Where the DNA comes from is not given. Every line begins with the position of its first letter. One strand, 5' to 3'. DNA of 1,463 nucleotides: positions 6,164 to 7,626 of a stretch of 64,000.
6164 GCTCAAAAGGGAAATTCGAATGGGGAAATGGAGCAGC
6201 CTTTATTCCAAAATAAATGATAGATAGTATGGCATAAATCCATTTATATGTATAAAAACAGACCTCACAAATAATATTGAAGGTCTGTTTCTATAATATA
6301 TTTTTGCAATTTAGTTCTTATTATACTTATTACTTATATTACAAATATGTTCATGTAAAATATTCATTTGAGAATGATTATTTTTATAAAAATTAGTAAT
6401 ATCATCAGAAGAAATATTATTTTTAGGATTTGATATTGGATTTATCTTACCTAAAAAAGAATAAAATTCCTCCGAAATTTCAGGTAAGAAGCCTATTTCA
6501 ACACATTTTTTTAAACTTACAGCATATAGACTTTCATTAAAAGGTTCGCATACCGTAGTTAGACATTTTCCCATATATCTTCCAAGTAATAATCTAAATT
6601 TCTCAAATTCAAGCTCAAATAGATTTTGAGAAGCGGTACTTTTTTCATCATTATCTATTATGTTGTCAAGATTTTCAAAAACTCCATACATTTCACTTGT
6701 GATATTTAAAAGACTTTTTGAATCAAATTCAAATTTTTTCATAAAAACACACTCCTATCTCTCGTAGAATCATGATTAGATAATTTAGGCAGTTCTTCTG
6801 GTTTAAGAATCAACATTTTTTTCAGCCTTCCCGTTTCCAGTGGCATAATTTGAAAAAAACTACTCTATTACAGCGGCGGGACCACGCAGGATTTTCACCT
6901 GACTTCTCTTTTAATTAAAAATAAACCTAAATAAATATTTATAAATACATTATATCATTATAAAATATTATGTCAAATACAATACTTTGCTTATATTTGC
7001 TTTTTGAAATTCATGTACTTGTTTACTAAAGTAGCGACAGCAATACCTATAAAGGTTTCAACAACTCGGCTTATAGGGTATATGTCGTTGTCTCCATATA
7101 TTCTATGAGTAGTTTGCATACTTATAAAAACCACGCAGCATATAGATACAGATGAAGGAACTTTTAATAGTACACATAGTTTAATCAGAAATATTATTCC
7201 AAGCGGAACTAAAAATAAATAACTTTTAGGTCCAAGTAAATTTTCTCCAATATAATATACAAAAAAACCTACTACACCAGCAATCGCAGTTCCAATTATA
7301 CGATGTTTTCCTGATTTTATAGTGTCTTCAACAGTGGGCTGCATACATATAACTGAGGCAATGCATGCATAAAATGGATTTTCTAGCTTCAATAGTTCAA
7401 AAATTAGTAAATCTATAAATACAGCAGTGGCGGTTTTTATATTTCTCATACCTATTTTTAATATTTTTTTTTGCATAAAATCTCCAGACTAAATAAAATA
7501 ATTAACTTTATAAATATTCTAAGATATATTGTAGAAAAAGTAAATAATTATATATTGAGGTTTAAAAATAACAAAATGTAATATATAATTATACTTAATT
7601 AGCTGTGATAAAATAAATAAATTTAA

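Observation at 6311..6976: Cobalamin riboswitch whose only cargo is an orphan 143-aa soluble protein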

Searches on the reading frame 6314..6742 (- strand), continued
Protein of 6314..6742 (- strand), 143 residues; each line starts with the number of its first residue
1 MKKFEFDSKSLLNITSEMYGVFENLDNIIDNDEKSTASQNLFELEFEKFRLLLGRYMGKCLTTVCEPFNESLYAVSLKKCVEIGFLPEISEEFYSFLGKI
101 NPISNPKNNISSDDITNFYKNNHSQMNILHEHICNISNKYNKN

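Call 67: find_encoding_contigs(protein=P0019, flank=3000, max_places=2)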
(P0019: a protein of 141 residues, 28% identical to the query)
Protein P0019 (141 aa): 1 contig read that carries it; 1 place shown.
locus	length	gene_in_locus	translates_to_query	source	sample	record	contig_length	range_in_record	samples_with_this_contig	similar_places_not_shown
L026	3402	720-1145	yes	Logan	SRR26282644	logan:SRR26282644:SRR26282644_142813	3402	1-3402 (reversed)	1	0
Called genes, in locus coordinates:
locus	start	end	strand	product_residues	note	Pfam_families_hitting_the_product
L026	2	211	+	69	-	?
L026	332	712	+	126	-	PF01909:NTP_transf_2, PF18765:Polbeta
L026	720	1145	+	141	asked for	-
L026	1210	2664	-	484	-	PF00535:Glycos_transf_2, PF13641:Glyco_tranf_2_3 (faint)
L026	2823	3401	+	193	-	?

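Call 68: search_solved_structures(query=L015:7009-7575:+, max_evalue=10)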
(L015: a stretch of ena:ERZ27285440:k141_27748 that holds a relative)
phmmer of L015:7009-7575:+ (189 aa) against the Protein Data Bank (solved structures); distinct sequences matched with E-value up to 10: 5.
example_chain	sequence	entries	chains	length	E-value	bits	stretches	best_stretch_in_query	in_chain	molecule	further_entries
7n1j_A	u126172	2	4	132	0.23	14.9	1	36-68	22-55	Fibroblast growth factor receptor 4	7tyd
7ysw_C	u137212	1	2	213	0.57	13.6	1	36-68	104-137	Fibroblast growth factor receptor 4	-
1vqy_A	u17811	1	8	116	1.4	12.3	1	121-161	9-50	hypothetical protein AGR_pAT_315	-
5wl4_A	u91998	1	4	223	1.4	12.3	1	93-185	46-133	Engineered Chalcone Isomerase ancR3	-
9k9w_M2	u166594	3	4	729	2.7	11.4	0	63-100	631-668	Glr2806 protein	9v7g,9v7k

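Call 81: find_homologous_proteins(query=L015:7009-7575:+, max_evalue=0.00001)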
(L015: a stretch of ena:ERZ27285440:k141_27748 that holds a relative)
Query L015:7009-7575:+ (189 aa): 1492 proteins with E <= 0.00001 among 1626 candidates; the best 120 are listed.
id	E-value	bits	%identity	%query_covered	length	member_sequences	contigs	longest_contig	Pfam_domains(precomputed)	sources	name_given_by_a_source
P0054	4.4e-106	371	90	100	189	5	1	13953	PF14091.13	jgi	jgi:hypothetical protein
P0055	9.0e-105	367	92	100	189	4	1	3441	PF14091.13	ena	-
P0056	3.1e-103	362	89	100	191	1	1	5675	PF14091.13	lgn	-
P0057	6.4e-103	360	90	100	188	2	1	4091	PF14091.13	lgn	-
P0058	2.3e-102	359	89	100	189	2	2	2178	PF14091.13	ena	-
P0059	9.0e-101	354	86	100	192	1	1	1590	PF14091.13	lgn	-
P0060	2.5e-100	352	87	100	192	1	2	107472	PF14091.13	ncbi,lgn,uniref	ncbi:DUF4269 domain-containing protein [Clostridium sp. UBA1056]|uniref:DUF4269 domain-containing pr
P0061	9.2e-100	350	87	100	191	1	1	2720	PF14091.13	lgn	-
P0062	2.5e-98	346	87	98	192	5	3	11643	PF14091.13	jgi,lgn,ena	-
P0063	1.1e-93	330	89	93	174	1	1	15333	PF14091.13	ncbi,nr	ncbi:MAG TPA: DUF4269 domain-containing protein, partial [Clostridium sp.]|nr:DUF4269 domain-contain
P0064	3.8e-82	293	72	100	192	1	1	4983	PF14091.13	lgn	-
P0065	5.1e-82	292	73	100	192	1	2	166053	PF14091.13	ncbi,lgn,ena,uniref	ncbi:DUF4269 domain-containing protein [uncultured Clostridium sp.]|uniref:DUF4269 domain-containing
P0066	1.9e-81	291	72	100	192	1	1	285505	PF14091.13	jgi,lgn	jgi:hypothetical protein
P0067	2.3e-81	290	70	100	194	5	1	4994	PF14091.13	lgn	-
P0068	2.5e-81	290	72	100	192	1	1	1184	PF14091.13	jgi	-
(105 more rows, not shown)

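Call 88: predict_structure(alignment_id=A9)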
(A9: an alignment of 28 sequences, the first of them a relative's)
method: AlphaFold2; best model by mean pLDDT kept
length: 192 residues; sequences in the alignment: 28
mean_pLDDT: 93.8   pTM: 0.87
mean pLDDT of the five models: 93.8, 93.5, 93.3, 92.6, 92.3
residues with pLDDT >= 90: 170; 70-90: 19; 50-70: 2; < 50: 1
segments of 3 or more residues with pLDDT < 50: none
pLDDT, mean of each block of 10 residues (from residue 1): 81 93 96 98 95 88 98 98 96 94 95 96 96 94 96 96 94 95 90 70
secondary structure, 60 per line:
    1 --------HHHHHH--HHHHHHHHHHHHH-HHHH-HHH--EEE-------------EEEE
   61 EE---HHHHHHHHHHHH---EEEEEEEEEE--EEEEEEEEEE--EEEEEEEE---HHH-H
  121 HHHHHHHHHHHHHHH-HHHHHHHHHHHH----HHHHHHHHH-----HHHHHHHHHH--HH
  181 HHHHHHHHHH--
elements in order: H9-14 H17-29 H31-34 E41-43 E57-62 H66-77 E81-90 E93-102 E105-112 H120-135 H137-148 H153-161 H167-176 H179-190

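Call 90: fold_search(model_id=the predicted structure, library=pdb)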
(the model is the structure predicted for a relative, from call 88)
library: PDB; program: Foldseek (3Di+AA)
matches with E <= 10: 914; with E <= 0.001: 48
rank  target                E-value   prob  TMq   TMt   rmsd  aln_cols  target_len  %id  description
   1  5jnb_D                4.0e-05  1.00  0.52  0.40   6.2       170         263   14  structure of GLD-2/RNP-8 complex (released 2016-06-22)
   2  4fhy                  4.7e-05  1.00  0.53  0.34   6.5       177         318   12  Crystal structures of the Cid1 poly (U) polymerase reveal the mechanism for UTP selectivity - Mg 3'-dATP bound (released 2012-08-29)
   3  4ud4_A                5.0e-05  1.00  0.53  0.34   6.9       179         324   11  Structural Plasticity of Cid1 Provides a Basis for its RNA Terminal Uridylyl Transferase Activity (released 2015-03-18)
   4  5z4m                  5.0e-05  1.00  0.43  0.27   8.5       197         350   14  Structure of TailorD343A with bound UTP and Mg (released 2018-10-31)
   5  4e8f_A                5.3e-05  1.00  0.51  0.32   7.1       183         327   11  Structural Basis for the Activity of a Cytoplasmic RNA Terminal U-transferase (released 2012-07-04)
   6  4e7x_C                7.3e-05  1.00  0.50  0.32   6.5       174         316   12  Structural Basis for the Activity of a Cytoplasmic RNA Terminal U-transferase (released 2012-07-04)
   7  8opp_A                7.7e-05  1.00  0.50  0.17   6.0       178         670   13  Structure of human terminal uridylyltransferase 7 (hTUT7/ZCCHC6) bound with pre-let7g miRNA and UTPalphaS (released 2024-07-24)
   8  4e7x_A                8.2e-05  1.00  0.51  0.33   6.4       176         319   12  Structural Basis for the Activity of a Cytoplasmic RNA Terminal U-transferase (released 2012-07-04)
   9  4fhx                  8.2e-05  1.00  0.51  0.32   6.6       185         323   13  Crystal structures of the Cid1 poly (U) polymerase reveal the mechanism for UTP selectivity - H336N mutant bound to MgAT (released 2012-08-29)
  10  4e7x_D                9.6e-05  1.00  0.50  0.32   6.5       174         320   12  Structural Basis for the Activity of a Cytoplasmic RNA Terminal U-transferase (released 2012-07-04)
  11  4fh3                  1.1e-04  1.00  0.51  0.33   7.0       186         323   11  Crystal structures of the Cid1 poly (U) polymerase reveal the mechanism for UTP selectivity (released 2012-08-29)
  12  4ud5_B                1.2e-04  1.00  0.49  0.30   6.2       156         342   11  Structural Plasticity of Cid1 Provides a Basis for its RNA Terminal Uridylyl Transferase Activity (released 2015-03-18)
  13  8opt_A                1.2e-04  1.00  0.49  0.15  11.3       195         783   13  Human terminal uridylyltransferase 7 (TUT7/ZCCHC6) bound with pre-let7g miRNA and Lin28A - complex 2 (released 2024-07-24)
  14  3nyb_A                1.2e-04  1.00  0.46  0.31   7.7       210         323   11  Structure and function of the polymerase core of TRAMP, a RNA surveillance complex (released 2010-08-04)
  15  4e80_A                1.3e-04  1.00  0.52  0.34   6.5       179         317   13  Structural Basis for the Activity of a Cytoplasmic RNA Terminal U-transferase (released 2012-07-04)
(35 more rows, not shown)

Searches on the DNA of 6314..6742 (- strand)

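Call 15: search_rna_families(sources=[L001, L005, L009, L004, L006], threshold=gathering)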
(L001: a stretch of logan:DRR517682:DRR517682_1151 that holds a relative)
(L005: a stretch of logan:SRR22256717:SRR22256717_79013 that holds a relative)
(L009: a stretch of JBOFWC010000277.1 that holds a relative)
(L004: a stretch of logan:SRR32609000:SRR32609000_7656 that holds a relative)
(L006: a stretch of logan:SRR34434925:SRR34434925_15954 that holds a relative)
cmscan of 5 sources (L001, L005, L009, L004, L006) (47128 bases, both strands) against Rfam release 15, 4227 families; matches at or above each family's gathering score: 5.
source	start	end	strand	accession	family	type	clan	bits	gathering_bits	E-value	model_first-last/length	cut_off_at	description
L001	7795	7971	+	RF00174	Cobalamin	Cis-reg; riboswitch;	CL00101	100.2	31.5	5.4e-24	1-189/189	no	Cobalamin riboswitch aptamer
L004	655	831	+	RF00174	Cobalamin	Cis-reg; riboswitch;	CL00101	100.2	31.5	5.4e-24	1-189/189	no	Cobalamin riboswitch aptamer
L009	4764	4940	+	RF00174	Cobalamin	Cis-reg; riboswitch;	CL00101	98.7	31.5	1.4e-23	1-189/189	no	Cobalamin riboswitch aptamer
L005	7796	7972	+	RF00174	Cobalamin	Cis-reg; riboswitch;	CL00101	98.1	31.5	2.1e-23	1-189/189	no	Cobalamin riboswitch aptamer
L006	3087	3263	+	RF00174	Cobalamin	Cis-reg; riboswitch;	CL00101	98.1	31.5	2.1e-23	1-189/189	no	Cobalamin riboswitch aptamer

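Call 25: search_rna_families(sources=[L015, L016, L017, L019, L020, L022, L010, L013], threshold=gathering)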
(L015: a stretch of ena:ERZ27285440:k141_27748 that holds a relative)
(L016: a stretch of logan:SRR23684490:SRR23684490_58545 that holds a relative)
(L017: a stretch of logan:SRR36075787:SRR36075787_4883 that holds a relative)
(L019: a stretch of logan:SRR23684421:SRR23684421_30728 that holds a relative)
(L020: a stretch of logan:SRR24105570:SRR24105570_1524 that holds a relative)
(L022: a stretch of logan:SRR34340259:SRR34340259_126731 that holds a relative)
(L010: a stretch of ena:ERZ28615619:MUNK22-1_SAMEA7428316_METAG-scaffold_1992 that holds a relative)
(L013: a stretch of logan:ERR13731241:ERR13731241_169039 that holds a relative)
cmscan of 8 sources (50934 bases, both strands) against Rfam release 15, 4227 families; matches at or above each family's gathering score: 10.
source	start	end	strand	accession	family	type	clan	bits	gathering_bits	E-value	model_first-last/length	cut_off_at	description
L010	5514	5690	+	RF00174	Cobalamin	Cis-reg; riboswitch;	CL00101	104.2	31.5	4.2e-25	1-189/189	no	Cobalamin riboswitch aptamer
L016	534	718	+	RF00174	Cobalamin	Cis-reg; riboswitch;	CL00101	103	31.5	8.9e-25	1-189/189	no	Cobalamin riboswitch aptamer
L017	11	195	+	RF00174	Cobalamin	Cis-reg; riboswitch;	CL00101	103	31.5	8.9e-25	1-189/189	no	Cobalamin riboswitch aptamer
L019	61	245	+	RF00174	Cobalamin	Cis-reg; riboswitch;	CL00101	103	31.5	8.9e-25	1-189/189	no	Cobalamin riboswitch aptamer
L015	7691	7880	+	RF00174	Cobalamin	Cis-reg; riboswitch;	CL00101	100.7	31.5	4.1e-24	1-189/189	no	Cobalamin riboswitch aptamer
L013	7799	7972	+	RF00174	Cobalamin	Cis-reg; riboswitch;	CL00101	96.3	31.5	7.4e-23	1-189/189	no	Cobalamin riboswitch aptamer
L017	800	1025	+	RF00174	Cobalamin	Cis-reg; riboswitch;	CL00101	86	31.5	6.5e-20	1-189/189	no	Cobalamin riboswitch aptamer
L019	850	1075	+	RF00174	Cobalamin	Cis-reg; riboswitch;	CL00101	86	31.5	6.5e-20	1-189/189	no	Cobalamin riboswitch aptamer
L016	1323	1548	+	RF00174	Cobalamin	Cis-reg; riboswitch;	CL00101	84.1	31.5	2.3e-19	1-189/189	no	Cobalamin riboswitch aptamer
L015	9257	9307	+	RF02001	group-II-D1D4-3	Intron;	CL00102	45.6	32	4.1e-06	1-51/170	3'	Group II catalytic intron D1-D4-3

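Call 42: search_rna_families(sources=[L023], threshold=gathering)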
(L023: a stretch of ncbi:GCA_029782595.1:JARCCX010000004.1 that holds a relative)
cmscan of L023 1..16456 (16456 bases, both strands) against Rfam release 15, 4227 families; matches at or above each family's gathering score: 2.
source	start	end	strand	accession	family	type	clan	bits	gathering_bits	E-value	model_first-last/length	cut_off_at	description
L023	7714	7898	+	RF00174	Cobalamin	Cis-reg; riboswitch;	CL00101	101.7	31.5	6.9e-25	1-189/189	no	Cobalamin riboswitch aptamer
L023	8503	8729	+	RF00174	Cobalamin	Cis-reg; riboswitch;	CL00101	86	31.5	2.1e-20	1-189/189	no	Cobalamin riboswitch aptamer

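Call 91: search_rna_families(sources=[L002, L003, L007, L008, L011, L012, L014, L018, L021, L024, L026, L029, L037], threshold=gathering)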
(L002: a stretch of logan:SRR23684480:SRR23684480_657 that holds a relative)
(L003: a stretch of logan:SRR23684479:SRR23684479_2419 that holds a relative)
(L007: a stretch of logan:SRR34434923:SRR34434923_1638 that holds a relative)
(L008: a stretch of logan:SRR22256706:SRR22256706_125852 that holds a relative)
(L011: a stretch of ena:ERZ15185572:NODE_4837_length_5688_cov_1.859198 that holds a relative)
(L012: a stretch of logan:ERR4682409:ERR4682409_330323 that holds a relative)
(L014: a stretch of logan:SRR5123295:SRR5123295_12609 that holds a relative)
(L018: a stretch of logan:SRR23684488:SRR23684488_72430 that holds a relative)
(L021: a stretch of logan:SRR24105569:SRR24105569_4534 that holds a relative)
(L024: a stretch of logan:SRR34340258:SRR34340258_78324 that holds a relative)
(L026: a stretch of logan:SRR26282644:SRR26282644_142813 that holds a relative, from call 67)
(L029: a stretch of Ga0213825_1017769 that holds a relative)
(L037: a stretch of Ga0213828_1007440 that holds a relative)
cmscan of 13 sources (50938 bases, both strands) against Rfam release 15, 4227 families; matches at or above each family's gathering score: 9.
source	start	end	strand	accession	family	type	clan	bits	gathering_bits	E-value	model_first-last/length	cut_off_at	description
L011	4446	4622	+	RF00174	Cobalamin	Cis-reg; riboswitch;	CL00101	104.2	31.5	4.2e-25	1-189/189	no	Cobalamin riboswitch aptamer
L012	639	815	+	RF00174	Cobalamin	Cis-reg; riboswitch;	CL00101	104.2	31.5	4.2e-25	1-189/189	no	Cobalamin riboswitch aptamer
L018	534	718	+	RF00174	Cobalamin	Cis-reg; riboswitch;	CL00101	103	31.5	8.9e-25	1-189/189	no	Cobalamin riboswitch aptamer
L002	195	371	+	RF00174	Cobalamin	Cis-reg; riboswitch;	CL00101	100.2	31.5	5.8e-24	1-189/189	no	Cobalamin riboswitch aptamer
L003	195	371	+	RF00174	Cobalamin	Cis-reg; riboswitch;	CL00101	100.2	31.5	5.8e-24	1-189/189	no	Cobalamin riboswitch aptamer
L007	2986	3162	+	RF00174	Cobalamin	Cis-reg; riboswitch;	CL00101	98.1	31.5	2.3e-23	1-189/189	no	Cobalamin riboswitch aptamer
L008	164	340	+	RF00174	Cobalamin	Cis-reg; riboswitch;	CL00101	98.1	31.5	2.3e-23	1-189/189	no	Cobalamin riboswitch aptamer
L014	7104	7277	+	RF00174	Cobalamin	Cis-reg; riboswitch;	CL00101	96.3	31.5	7.4e-23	1-189/189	no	Cobalamin riboswitch aptamer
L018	1323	1415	+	RF00174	Cobalamin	Cis-reg; riboswitch;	CL00101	42.1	31.5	2.5e-07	1-99/189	3'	Cobalamin riboswitch aptamer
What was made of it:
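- None of the six clade B loci does (calls 25, 91). The aptamer is intact at 96-104 bits in every lineage (calls 15, 25, 42, 91).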

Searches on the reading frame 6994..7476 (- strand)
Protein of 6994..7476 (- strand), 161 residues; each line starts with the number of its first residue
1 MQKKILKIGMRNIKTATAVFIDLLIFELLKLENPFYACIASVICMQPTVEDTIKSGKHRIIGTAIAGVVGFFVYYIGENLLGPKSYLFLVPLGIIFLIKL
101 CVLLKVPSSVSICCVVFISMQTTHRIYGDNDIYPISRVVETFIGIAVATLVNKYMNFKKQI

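Call 5: search_protein_families(library=pfam, proteins=[window:6994-7476:-], max_evalue=1)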
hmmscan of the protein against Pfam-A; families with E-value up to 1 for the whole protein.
window:6994-7476:- (161 aa): 4 families
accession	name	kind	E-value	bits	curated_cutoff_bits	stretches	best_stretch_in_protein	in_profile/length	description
PF06081.17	ArAE_1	-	4e-22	79.3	22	1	7-155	2-141/141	Aromatic acid exporter family member 1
PF13515.12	FUSC_2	-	4e-17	63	25.6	1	24-151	4-126/126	Fusaric acid resistance protein-like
PF04632.18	FUSC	-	3.9e-07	29.5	30.9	1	13-70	6-63/660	Fusaric acid resistance protein family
PF11744.14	ALMT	-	0.0022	17.4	20.6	1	32-79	39-86/471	Aluminium activated malate transporter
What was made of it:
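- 6991..7476 (-): Upstream neighbour: 161-aa ArAE_1/FUSC_2 membrane protein. Context only; syntenic in the Proteocatella clade and absent from the two Clostridium lineages. Pfam ArAE_1, E 4e-22 (call 5).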

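Call 6: search_protein_families(library=ncbifam, proteins=[window:6994-7476:-], max_evalue=1)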
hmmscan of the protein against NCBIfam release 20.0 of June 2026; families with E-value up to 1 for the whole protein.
window:6994-7476:- (161 aa): 2 families
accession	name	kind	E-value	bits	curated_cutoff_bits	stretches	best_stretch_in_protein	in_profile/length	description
TIGR01667.1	YCCS_YHFK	subfamily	0.00018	19.8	467.8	1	15-154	389-522/701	YccS/YhfK family putative transporter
TIGR01666.1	YCCS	hypoth_equivalog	0.00028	19.1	470.75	1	16-154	389-520/705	YccS family putative transporter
